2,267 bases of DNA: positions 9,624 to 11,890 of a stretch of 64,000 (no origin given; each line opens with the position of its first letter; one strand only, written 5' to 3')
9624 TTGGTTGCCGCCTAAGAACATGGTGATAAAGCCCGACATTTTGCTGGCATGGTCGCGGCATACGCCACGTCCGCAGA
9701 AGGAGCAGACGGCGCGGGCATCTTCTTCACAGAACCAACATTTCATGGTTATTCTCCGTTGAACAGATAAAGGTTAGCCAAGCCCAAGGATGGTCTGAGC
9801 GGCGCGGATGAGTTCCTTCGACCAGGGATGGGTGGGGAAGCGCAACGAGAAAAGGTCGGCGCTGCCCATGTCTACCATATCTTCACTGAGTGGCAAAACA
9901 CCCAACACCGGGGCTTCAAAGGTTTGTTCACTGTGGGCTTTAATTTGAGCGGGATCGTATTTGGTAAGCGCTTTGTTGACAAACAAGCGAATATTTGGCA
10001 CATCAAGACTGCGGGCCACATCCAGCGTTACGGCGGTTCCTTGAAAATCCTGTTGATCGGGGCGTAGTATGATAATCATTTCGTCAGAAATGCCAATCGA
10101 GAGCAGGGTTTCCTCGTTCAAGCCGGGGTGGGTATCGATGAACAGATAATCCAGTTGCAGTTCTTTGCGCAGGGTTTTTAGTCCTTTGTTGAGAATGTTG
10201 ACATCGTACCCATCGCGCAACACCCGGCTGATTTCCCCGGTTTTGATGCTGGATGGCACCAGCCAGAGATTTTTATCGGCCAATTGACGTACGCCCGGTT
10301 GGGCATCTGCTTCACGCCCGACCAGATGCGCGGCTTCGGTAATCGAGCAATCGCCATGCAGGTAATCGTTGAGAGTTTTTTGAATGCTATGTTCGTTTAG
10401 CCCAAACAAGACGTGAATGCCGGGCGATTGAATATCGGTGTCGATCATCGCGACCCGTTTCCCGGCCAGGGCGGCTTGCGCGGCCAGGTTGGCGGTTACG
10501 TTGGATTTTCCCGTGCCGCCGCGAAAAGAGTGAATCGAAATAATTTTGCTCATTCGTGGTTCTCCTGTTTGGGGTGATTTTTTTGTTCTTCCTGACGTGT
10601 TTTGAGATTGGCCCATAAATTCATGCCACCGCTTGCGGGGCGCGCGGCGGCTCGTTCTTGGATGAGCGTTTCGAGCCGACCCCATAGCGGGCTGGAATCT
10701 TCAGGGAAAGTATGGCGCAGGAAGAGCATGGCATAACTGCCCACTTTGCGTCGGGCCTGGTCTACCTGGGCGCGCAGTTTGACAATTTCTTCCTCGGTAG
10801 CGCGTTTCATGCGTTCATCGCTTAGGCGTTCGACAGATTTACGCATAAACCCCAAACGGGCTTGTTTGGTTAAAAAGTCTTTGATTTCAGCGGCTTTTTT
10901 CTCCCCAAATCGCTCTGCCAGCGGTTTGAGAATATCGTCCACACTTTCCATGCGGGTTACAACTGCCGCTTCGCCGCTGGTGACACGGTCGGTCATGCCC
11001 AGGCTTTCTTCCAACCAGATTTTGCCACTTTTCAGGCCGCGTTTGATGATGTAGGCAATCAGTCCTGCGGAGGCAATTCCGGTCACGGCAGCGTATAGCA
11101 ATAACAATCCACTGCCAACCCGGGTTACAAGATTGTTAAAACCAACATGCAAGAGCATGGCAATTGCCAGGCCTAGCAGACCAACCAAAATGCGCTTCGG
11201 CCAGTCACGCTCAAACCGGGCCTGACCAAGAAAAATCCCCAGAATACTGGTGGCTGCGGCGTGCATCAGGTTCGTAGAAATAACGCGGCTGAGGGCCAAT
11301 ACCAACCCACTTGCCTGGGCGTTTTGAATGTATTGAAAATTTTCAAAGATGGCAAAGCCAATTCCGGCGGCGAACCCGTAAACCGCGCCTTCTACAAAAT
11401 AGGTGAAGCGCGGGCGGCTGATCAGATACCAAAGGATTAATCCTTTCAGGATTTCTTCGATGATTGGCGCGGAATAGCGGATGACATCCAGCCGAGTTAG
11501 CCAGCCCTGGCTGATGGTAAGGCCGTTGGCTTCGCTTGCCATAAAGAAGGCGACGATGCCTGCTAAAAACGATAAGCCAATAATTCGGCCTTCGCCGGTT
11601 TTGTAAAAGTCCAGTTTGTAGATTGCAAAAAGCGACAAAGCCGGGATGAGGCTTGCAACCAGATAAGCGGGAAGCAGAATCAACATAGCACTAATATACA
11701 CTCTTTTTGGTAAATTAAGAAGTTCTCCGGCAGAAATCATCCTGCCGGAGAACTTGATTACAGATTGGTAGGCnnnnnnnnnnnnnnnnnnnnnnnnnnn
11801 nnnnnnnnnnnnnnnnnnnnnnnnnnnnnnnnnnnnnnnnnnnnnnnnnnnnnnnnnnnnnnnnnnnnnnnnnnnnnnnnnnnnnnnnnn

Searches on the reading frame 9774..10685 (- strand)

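Call 6: search_protein_families(library=pfam, proteins=[window:9774-10685:-], max_evalue=0.001)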
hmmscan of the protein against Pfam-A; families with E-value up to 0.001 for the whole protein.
window:9774-10685:- (303 aa): 3 families
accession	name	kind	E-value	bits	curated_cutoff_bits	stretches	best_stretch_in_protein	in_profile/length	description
PF13614.12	AAA_31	-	5.8e-19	69.1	27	1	46-220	1-160/177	AAA domain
PF10609.15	ParA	-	2.9e-15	56.8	27.1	1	45-104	2-61/246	NUBPL iron-transfer P-loop NTPase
PF01656.29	CbiA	-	1.6e-14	54.4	25.4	1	49-272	1-117/125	CobQ/CobB/MinD/ParA nucleotide binding domain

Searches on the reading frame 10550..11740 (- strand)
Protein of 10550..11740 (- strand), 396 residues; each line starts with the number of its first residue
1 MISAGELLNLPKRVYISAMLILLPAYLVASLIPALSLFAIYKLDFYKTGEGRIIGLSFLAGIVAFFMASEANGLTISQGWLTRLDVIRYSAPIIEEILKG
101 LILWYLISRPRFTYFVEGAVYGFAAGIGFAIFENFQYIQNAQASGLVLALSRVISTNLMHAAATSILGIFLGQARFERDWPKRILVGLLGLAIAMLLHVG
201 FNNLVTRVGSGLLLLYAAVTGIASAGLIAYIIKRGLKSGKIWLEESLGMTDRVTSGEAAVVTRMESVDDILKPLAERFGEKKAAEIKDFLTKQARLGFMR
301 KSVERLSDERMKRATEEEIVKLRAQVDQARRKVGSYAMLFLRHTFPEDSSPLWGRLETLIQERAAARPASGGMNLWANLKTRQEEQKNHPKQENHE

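Call 6: search_protein_families(library=pfam, proteins=[window:10550-11740:-], max_evalue=0.001)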
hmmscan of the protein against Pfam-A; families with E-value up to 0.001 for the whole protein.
window:10550-11740:- (396 aa): 1 family
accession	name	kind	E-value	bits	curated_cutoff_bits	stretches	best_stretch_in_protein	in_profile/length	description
PF13367.11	PrsW-protease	-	1.8e-26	93.3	23.5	1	60-217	12-186/196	PrsW family intramembrane metalloprotease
